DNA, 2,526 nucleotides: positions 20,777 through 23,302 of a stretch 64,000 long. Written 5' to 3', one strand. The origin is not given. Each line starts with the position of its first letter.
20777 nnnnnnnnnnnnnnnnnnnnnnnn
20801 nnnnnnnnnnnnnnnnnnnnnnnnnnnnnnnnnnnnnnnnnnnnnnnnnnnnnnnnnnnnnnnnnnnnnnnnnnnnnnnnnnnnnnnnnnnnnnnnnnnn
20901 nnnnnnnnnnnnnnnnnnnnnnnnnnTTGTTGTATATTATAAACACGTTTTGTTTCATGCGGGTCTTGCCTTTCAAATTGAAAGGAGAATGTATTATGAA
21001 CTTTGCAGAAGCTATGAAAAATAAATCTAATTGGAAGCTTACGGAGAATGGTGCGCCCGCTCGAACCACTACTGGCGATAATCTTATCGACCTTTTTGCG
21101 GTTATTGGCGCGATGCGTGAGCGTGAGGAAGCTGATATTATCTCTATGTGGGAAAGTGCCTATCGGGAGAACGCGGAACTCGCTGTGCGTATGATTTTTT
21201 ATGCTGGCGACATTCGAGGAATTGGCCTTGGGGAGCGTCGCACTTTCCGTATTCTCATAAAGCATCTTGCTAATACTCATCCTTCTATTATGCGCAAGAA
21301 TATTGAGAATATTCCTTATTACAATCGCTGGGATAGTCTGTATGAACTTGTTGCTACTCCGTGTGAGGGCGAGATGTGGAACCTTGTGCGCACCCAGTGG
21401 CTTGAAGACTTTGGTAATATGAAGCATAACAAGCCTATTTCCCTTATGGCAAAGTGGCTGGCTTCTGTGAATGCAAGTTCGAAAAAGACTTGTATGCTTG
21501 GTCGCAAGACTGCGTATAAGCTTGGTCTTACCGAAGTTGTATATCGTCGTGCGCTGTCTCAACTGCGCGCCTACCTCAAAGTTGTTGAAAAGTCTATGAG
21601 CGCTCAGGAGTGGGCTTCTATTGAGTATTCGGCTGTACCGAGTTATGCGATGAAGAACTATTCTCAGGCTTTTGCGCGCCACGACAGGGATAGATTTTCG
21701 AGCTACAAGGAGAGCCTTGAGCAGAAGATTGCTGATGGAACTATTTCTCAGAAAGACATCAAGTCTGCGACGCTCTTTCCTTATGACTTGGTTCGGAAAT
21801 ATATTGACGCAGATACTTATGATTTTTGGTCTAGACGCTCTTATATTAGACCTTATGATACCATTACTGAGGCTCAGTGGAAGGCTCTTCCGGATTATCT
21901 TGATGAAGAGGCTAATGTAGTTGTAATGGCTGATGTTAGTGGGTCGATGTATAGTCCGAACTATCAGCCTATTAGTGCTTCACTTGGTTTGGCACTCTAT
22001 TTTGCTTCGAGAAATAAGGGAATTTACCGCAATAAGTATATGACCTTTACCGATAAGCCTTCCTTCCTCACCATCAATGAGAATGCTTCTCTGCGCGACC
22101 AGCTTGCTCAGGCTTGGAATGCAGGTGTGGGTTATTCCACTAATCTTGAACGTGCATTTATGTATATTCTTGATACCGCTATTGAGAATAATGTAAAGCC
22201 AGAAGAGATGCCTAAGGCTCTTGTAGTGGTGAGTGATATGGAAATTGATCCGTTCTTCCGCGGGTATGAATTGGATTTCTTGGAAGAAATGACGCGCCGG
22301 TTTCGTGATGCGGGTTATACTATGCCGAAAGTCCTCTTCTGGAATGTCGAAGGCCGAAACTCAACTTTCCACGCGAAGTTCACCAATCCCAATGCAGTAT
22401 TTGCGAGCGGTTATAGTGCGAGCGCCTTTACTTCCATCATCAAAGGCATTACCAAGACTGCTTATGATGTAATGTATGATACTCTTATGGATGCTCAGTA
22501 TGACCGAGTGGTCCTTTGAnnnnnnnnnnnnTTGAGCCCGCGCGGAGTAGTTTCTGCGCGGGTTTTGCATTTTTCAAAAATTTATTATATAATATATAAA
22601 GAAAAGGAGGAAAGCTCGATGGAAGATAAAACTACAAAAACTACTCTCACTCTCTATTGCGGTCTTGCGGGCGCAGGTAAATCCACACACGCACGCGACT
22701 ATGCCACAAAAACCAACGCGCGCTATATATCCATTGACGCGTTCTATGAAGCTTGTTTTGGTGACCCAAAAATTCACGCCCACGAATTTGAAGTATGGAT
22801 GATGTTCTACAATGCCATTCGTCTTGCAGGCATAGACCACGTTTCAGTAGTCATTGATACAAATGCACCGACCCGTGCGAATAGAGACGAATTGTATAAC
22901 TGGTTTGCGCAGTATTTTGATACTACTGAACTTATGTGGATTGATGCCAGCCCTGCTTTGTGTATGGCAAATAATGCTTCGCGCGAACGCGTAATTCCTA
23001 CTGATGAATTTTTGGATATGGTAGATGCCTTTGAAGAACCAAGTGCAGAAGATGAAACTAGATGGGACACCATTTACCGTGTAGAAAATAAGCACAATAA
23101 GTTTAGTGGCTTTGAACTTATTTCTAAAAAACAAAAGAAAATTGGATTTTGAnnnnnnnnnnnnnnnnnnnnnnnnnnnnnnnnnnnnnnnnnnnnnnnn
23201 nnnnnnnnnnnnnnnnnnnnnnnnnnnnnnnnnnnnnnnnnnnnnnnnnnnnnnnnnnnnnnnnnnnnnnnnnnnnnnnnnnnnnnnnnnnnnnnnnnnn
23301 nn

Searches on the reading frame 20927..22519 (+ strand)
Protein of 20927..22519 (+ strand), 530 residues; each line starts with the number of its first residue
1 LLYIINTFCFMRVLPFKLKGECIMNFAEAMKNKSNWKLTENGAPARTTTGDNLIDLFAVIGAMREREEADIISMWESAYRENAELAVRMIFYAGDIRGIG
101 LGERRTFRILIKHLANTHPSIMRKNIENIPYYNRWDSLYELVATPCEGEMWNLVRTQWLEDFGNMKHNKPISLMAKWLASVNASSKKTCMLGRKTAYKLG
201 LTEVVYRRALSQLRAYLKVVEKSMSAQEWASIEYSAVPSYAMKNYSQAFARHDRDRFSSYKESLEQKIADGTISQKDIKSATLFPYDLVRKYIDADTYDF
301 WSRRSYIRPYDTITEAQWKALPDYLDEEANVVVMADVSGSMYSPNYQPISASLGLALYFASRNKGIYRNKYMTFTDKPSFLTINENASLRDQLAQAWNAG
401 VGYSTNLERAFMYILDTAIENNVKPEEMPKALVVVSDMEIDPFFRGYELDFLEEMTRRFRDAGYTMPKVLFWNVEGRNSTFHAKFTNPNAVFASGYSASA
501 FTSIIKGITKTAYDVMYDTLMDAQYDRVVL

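Call 18: search_protein_families(library=phrogs, proteins=[window:20927-22519:+], max_evalue=0.001)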
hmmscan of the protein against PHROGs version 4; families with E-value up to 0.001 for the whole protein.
window:20927-22519:+ (530 aa): 1 family
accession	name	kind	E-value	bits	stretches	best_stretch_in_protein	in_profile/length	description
phrog_850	-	DNA, RNA and nucleotide metabolism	1.2e-119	401.3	1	24-526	2-475/476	RNA-binding protein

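Call 78: search_dna_similar(query=window:20927-22519:+, collection=phages, mode=protein, max_evalue=1e-20, max_rows=12)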
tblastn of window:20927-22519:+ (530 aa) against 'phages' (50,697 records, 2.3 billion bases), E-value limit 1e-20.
Records with a match: 691; places in all: 695; records where one place covers at least 80% of the query: 689.
Best place of each record, by identity: <60% 691.
By first word of the organism name: Escherichia 120; Mycobacterium 95; Salmonella 77; Vibrio 56; Listeria 54; Staphylococcus 42; Campylobacter 37; Enterococcus 36; Bacillus 28; Aeromonas 23; and 25 more.
By host as written in the record: - 67; Mycobacterium smegmatis mc2 155 59; Listeria monocytogenes 43; Escherichia coli 34; Mycobacterium smegmatis mc#155 27; Staphylococcus sp. 21; Escherichia coli K-12 MG1655 20; Campylobacter jejuni NCTC12662 15; and 185 more.
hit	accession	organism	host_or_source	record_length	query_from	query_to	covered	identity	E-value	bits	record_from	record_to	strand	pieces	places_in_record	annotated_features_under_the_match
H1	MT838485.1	Bacteriophage sp.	human fecal samples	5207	24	530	96%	41.0%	6e-122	398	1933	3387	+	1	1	record has no annotation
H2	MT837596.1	Bacteriophage sp.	human fecal samples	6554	24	530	96%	39.6%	7e-116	382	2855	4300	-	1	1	record has no annotation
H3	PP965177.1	Bacillus phage KoopaTroopa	Bacillus thuringiensis serovar kurstaki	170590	30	530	95%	37.8%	2e-95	323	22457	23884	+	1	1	hypothetical protein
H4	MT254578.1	Bacillus phage Izhevsk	Bacillus cereus VKM B-370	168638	30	530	95%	37.6%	7e-95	322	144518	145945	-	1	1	DUF2828 domail-containing protein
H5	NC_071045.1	Bacillus phage Izhevsk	Bacillus cereus VKM B-370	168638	30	530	95%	37.6%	7e-95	322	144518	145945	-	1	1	DUF2828 domail-containing protein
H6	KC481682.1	Bacillus phage vB_BanS-Tsamsa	Bacillus anthracis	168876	30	530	95%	37.6%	2e-94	320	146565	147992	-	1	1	hypothetical protein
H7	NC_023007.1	Bacillus phage vB_BanS-Tsamsa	Bacillus anthracis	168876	30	530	95%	37.6%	2e-94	320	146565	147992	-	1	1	RNA-binding protein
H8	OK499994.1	Bacillus phage vB_BanS_Skywalker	Bacillus anthracis Sterne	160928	30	530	95%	37.3%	4e-94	320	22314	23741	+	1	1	DUF2828 domail-containing protein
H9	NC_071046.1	Bacillus phage vB_BanS_Skywalker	Bacillus anthracis Sterne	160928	30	530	95%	37.3%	4e-94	320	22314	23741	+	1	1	DUF2828 domail-containing protein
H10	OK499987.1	Bacillus phage vB_BanS_MrDarsey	Bacillus anthracis Sterne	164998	30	530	95%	37.3%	4e-94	320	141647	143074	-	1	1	DUF2828 family protein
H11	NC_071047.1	Bacillus phage vB_BanS_MrDarsey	Bacillus anthracis Sterne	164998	30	530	95%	37.3%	4e-94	320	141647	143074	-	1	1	DUF2828 family protein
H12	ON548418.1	Bacillus phage vB_BanS-Thrax2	Bacillus anthracis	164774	30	530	95%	37.2%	7e-95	322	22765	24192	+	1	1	DUF2828 family protein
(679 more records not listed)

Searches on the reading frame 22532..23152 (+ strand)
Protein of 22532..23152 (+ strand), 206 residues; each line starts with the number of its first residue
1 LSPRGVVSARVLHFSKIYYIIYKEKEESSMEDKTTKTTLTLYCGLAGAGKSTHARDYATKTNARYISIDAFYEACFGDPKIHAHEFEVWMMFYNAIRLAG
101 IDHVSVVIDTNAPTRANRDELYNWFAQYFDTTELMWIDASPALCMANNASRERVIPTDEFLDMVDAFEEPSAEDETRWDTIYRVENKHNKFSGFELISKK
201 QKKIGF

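Call 65: search_protein_families(library=pfam, proteins=[window:22532-23152:+], max_evalue=0.001)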
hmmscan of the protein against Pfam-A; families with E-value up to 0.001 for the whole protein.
window:22532-23152:+ (206 aa): 2 families
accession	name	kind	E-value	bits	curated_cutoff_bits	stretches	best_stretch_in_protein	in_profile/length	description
PF13671.12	AAA_33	-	4.2e-13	50.3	27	1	39-170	1-143/143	AAA domain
PF08433.16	KTI12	-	1.6e-05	25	22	1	39-180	3-148/271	Chromatin associated protein KTI12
